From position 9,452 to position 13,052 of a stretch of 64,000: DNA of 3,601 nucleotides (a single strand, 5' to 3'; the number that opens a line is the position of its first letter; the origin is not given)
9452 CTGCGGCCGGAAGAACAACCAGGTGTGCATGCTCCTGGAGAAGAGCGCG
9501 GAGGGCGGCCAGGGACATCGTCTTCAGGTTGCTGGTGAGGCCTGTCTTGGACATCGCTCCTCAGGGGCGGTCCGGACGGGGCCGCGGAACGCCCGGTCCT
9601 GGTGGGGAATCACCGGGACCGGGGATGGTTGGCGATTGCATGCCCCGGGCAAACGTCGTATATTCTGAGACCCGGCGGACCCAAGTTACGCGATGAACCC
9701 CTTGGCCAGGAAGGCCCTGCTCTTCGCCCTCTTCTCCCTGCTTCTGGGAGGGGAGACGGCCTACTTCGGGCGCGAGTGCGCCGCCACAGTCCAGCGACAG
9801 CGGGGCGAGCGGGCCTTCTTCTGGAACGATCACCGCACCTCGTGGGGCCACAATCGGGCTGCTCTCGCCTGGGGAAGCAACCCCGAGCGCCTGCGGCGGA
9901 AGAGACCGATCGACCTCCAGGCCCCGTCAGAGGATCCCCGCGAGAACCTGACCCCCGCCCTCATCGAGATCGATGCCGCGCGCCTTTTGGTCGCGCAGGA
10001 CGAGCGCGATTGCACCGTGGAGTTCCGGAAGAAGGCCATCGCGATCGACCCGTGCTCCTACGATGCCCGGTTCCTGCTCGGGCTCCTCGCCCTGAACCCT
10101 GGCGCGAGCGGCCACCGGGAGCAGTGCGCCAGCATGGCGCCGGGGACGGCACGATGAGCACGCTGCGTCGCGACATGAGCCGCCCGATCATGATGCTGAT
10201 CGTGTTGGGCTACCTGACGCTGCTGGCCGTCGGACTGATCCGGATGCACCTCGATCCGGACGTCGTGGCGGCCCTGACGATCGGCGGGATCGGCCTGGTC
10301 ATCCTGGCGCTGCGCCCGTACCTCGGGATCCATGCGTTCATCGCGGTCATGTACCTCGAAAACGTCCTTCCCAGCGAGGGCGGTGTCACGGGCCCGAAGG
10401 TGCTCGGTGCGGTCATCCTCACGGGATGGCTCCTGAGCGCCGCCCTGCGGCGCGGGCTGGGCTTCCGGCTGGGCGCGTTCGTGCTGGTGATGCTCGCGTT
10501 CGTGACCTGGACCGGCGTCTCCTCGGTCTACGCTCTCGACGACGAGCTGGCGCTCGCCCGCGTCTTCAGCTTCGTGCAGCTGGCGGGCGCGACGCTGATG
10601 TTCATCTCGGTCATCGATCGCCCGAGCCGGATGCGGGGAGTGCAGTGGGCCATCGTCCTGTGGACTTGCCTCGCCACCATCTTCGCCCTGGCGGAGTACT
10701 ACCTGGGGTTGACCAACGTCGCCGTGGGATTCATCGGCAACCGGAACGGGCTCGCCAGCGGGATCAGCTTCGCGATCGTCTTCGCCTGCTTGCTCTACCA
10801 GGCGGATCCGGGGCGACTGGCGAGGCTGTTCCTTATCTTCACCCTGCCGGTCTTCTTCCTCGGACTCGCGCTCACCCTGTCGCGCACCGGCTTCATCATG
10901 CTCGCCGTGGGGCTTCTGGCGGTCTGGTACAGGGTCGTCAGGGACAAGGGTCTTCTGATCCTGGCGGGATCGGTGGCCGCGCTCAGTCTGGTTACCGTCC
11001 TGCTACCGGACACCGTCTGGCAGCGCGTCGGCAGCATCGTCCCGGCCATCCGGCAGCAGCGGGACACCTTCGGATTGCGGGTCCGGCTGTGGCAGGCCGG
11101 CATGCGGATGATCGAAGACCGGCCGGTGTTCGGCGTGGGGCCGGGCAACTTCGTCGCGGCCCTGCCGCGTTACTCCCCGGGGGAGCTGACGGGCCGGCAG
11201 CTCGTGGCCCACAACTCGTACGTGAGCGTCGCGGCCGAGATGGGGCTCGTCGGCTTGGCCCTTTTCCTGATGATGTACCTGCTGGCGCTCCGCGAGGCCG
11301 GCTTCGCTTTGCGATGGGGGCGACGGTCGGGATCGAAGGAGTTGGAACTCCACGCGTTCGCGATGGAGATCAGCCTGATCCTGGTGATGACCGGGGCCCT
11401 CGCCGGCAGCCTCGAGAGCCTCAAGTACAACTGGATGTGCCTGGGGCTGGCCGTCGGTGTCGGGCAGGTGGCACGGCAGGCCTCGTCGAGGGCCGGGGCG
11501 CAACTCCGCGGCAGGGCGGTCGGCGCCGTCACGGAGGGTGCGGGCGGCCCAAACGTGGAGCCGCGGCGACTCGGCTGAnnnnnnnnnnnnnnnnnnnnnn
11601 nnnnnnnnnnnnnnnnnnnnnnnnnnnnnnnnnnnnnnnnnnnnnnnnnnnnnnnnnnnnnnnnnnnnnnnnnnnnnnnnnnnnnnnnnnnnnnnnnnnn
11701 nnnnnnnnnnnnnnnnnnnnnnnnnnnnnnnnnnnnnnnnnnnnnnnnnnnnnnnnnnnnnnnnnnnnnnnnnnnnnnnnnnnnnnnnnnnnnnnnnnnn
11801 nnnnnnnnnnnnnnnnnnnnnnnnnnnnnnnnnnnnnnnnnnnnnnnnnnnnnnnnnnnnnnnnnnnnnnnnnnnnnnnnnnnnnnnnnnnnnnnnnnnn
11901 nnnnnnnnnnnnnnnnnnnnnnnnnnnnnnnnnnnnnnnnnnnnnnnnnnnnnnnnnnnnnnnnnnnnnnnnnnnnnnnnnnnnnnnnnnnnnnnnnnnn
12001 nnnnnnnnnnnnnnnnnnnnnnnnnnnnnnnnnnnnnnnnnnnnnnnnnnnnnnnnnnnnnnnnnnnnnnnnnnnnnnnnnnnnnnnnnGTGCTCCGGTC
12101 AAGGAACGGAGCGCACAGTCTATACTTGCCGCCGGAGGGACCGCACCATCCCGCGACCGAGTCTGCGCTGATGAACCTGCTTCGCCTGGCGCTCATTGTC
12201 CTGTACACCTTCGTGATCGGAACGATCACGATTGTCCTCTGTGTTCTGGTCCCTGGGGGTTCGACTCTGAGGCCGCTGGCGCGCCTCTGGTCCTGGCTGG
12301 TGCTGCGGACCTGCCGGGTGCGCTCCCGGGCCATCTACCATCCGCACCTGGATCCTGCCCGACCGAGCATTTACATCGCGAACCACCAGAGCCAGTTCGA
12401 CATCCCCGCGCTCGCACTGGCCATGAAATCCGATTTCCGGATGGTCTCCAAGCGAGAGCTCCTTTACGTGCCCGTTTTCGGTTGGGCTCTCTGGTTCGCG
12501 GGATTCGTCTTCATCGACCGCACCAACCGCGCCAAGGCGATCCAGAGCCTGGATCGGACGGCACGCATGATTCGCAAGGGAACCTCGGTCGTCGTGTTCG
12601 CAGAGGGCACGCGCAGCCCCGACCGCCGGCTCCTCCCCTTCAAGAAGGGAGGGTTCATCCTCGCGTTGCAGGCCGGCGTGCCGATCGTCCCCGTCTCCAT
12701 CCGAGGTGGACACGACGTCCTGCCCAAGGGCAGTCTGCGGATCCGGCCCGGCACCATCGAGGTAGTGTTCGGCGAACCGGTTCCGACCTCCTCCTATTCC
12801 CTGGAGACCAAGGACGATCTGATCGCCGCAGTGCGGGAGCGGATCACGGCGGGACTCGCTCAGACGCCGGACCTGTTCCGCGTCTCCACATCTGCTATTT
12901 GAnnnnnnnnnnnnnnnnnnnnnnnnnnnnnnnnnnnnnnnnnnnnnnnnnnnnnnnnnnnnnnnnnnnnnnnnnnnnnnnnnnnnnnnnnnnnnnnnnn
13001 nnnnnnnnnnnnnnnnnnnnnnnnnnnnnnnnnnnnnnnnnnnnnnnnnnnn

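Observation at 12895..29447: Four distinct AsnB-fold glutamine amidotransferase paralogs within 17 kb, each tied to a different glycan-assembly gene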

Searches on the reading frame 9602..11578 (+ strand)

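Call 9: search_protein_families(library=pfam, proteins=[window:9602-11578:+], max_evalue=0.001)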
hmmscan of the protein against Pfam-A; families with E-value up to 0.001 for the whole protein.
window:9602-11578:+ (658 aa): 1 family
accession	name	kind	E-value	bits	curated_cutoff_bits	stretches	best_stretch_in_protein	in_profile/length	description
PF04932.20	Wzy_C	-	6.5e-23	81.6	31.7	1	418-556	6-149/149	O-Antigen ligase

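Call 31: search_protein_families(library=ncbifam, proteins=[window:9602-11578:+], max_evalue=0.001)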
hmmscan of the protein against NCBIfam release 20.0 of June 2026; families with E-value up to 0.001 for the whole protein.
window:9602-11578:+ (658 aa): 2 families
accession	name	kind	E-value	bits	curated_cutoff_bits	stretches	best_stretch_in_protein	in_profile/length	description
TIGR03097.1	PEP_O_lig_1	hypoth_equivalog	3.3e-20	72.3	188.1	1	232-600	13-383/408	putative O-glycosylation ligase, exosortase A system-associated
TIGR00947.1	2A73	equivalog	1.2e-14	54.2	366.4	1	376-576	166-375/425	IctB family putative bicarbonate transporter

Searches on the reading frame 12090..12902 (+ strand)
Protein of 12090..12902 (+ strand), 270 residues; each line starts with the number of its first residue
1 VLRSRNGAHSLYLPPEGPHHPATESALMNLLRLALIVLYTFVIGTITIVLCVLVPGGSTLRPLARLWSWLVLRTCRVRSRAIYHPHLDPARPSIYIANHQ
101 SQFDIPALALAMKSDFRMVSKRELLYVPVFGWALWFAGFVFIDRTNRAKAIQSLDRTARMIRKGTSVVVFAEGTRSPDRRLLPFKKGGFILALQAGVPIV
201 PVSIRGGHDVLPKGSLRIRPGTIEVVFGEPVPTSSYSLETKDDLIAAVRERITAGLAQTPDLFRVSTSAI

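Call 9: search_protein_families(library=pfam, proteins=[window:12090-12902:+], max_evalue=0.001)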
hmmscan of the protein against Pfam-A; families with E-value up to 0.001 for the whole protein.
window:12090-12902:+ (270 aa): 1 family
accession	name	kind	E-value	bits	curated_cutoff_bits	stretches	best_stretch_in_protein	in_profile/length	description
PF01553.26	Acyltransferase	-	1.4e-35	122.5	23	1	89-204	12-131/132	Acyltransferase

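Call 31: search_protein_families(library=ncbifam, proteins=[window:12090-12902:+], max_evalue=0.001)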
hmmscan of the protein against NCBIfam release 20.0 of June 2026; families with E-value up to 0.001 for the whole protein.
window:12090-12902:+ (270 aa): 9 families
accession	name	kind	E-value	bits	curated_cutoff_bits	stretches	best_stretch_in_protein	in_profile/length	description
TIGR00530.1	AGP_acyltrn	subfamily_domain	1.4e-35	121.9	102.95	1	88-204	13-129/130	1-acylglycerol-3-phosphate O-acyltransferase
NF011593.0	PRK15018.1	equivalog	1.7e-27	96.7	501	1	30-251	4-224/245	1-acylglycerol-3-phosphate O-acyltransferase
NF052553.1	LyOrLpactfOlsABRUA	equivalog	1.1e-19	70.6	300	1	28-189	2-161/263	lyso-ornithine lipid O-acyltransferase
NF052552.1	LyOrLpactfOlsARHOCB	equivalog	1.2e-14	54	300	1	35-203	29-199/271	lyso-ornithine lipid O-acyltransferase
NF006386.0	PRK08633.1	equivalog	2.9e-13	48.5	1221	1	38-242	394-597/1147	acyl-[ACP]--phospholipid O-acyltransferase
NF010621.0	PRK14014.1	domain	4.3e-11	42.4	186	1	86-176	82-186/301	acetyltransferase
NF058536.1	LPAAT_acyl_YihG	equivalog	8.8e-11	41.6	260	1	70-176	61-181/290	1-acylglycerol-3-phosphate O-acyltransferase, YihG family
TIGR03703.1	plsB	equivalog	6.3e-05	21.6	618.5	0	157-195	364-402/799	glycerol-3-phosphate 1-O-acyltransferase PlsB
NF005291.0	PRK06814.1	equivalog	0.00022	19.2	1349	1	35-207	403-566/1140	acyl-[ACP]--phospholipid O-acyltransferase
